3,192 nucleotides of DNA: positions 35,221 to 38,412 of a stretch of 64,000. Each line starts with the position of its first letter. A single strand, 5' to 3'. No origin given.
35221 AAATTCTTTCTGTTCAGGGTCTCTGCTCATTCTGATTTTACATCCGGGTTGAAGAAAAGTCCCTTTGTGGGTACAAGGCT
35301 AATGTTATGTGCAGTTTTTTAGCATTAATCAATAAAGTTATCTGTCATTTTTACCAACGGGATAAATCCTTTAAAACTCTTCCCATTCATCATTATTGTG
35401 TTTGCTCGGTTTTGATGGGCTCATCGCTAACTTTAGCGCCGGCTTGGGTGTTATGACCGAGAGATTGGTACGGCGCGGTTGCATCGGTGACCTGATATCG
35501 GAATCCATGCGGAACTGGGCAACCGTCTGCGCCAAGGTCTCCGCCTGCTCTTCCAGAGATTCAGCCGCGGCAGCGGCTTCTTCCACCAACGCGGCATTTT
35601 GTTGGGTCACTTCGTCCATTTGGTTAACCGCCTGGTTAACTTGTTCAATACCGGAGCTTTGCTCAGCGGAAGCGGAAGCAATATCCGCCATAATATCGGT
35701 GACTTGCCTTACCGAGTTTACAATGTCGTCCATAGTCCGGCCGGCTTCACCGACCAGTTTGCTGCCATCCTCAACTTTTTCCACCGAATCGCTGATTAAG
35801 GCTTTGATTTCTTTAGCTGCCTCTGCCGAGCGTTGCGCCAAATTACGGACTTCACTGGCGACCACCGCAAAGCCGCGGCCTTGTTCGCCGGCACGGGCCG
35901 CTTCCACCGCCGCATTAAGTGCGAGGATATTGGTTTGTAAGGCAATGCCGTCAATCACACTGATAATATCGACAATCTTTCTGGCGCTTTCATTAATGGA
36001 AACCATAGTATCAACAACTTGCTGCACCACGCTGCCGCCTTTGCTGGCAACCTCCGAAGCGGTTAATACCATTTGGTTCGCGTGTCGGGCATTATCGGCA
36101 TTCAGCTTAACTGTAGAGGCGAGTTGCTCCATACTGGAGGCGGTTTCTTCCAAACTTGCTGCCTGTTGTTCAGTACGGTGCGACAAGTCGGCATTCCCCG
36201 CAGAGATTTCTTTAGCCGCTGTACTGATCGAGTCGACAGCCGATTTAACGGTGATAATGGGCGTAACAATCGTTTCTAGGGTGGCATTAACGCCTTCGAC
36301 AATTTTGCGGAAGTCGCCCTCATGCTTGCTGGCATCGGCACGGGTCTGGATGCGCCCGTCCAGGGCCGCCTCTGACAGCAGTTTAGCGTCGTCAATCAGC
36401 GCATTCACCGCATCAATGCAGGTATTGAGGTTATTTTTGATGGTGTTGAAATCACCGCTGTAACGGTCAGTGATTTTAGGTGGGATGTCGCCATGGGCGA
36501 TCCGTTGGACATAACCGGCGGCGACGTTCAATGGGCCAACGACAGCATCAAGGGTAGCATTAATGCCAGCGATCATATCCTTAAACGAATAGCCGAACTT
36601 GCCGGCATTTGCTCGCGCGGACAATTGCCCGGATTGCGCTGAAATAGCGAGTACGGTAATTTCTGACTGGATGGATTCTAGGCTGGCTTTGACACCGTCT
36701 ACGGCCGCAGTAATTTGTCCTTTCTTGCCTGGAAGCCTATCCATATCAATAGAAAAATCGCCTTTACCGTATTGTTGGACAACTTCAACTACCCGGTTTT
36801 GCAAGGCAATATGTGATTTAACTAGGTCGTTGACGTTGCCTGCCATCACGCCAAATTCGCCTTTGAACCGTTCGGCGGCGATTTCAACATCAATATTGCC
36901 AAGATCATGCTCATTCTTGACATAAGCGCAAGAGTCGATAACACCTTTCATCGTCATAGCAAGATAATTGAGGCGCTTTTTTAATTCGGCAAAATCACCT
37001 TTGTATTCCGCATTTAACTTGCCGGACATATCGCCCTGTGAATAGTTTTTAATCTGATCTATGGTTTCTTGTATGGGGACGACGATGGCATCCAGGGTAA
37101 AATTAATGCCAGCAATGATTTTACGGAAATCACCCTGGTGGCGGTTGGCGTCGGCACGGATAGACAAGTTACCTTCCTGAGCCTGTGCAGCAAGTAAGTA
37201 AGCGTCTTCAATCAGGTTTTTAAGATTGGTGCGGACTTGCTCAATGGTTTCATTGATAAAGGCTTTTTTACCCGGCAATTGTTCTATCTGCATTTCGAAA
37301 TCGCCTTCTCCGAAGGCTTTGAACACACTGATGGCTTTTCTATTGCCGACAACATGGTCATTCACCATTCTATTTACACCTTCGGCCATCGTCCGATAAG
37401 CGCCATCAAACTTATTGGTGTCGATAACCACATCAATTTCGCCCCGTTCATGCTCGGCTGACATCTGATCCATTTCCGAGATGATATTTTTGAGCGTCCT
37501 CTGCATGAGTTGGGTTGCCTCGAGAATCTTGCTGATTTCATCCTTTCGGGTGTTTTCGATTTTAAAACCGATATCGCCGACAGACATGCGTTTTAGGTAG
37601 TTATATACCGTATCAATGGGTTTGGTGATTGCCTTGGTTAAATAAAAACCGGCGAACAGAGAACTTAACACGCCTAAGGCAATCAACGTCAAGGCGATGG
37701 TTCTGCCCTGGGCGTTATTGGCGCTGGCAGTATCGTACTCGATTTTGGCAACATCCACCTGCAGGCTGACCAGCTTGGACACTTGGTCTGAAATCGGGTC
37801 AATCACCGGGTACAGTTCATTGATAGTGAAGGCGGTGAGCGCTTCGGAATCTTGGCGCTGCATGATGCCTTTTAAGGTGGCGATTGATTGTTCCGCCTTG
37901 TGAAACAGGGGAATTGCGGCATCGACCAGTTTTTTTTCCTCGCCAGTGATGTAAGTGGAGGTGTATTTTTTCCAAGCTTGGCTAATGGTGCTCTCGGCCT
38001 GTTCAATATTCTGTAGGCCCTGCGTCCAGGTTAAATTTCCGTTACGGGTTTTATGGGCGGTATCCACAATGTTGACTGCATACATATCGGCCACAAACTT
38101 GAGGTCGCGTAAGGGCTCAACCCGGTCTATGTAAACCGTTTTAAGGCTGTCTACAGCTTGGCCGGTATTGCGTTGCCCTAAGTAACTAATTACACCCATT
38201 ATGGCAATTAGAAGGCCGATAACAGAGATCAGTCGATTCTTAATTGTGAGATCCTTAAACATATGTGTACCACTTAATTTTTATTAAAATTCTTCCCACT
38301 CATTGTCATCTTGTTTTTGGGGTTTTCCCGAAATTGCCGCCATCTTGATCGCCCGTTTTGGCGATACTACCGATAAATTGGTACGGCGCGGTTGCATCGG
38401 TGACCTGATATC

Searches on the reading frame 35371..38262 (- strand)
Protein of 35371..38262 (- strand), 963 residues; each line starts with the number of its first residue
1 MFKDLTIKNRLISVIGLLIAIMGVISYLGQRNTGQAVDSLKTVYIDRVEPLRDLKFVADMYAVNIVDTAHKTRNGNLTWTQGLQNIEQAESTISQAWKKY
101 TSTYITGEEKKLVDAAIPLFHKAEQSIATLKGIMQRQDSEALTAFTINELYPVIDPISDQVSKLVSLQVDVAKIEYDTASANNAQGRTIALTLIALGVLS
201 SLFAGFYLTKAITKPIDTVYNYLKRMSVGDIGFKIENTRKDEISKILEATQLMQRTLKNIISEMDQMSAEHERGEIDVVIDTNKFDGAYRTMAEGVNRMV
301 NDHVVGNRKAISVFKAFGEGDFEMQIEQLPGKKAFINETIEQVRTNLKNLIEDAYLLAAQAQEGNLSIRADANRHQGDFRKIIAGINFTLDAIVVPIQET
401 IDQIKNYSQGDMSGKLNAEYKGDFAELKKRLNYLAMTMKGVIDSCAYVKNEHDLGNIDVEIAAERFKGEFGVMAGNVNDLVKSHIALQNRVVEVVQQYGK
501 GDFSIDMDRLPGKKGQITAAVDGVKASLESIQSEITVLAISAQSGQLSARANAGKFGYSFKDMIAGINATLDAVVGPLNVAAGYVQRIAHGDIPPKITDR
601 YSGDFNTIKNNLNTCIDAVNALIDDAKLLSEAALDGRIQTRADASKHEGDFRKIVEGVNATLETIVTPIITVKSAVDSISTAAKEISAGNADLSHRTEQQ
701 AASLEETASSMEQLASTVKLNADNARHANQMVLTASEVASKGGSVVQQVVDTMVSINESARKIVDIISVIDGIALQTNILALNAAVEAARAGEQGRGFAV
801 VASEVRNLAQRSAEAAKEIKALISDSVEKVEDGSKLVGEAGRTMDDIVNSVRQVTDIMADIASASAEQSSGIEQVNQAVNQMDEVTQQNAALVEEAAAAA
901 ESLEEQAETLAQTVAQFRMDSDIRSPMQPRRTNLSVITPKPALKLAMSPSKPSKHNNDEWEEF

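Call 16: search_protein_families(library=pfam, proteins=[window:35371-38262:-], max_evalue=0.00001)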
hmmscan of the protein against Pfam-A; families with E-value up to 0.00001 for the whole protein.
window:35371-38262:- (963 aa): 7 families
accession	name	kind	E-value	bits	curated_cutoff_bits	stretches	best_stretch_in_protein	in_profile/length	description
PF18947.5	HAMP_2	-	3.1e-73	242.1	24.3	3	558-621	4-67/67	HAMP domain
PF00015.26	MCPsignal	-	9.1e-56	188.8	34.6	1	730-886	2-172/172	Methyl-accepting chemotaxis protein (MCP) signalling domain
PF18575.6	HAMP_N3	-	6.5e-41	138.1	25.7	2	307-348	2-43/43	HAMP N-terminal domain 3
PF12729.13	4HB_MCP_1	-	9.4e-16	58.3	27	1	4-181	1-179/181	Four helix bundle sensory module for signal transduction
PF00672.30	HAMP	-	4.1e-13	49.9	25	0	208-249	2-43/53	HAMP domain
PF21927.1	McpB_HAMP_2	-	1.5e-12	47.8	27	0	265-300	12-47/49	Methyl-accepting chemotaxis protein McpB, second HAMP domain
PF02203.21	TarH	-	1.2e-11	45.3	25.2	1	1-172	1-177/177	Tar ligand binding domain homologue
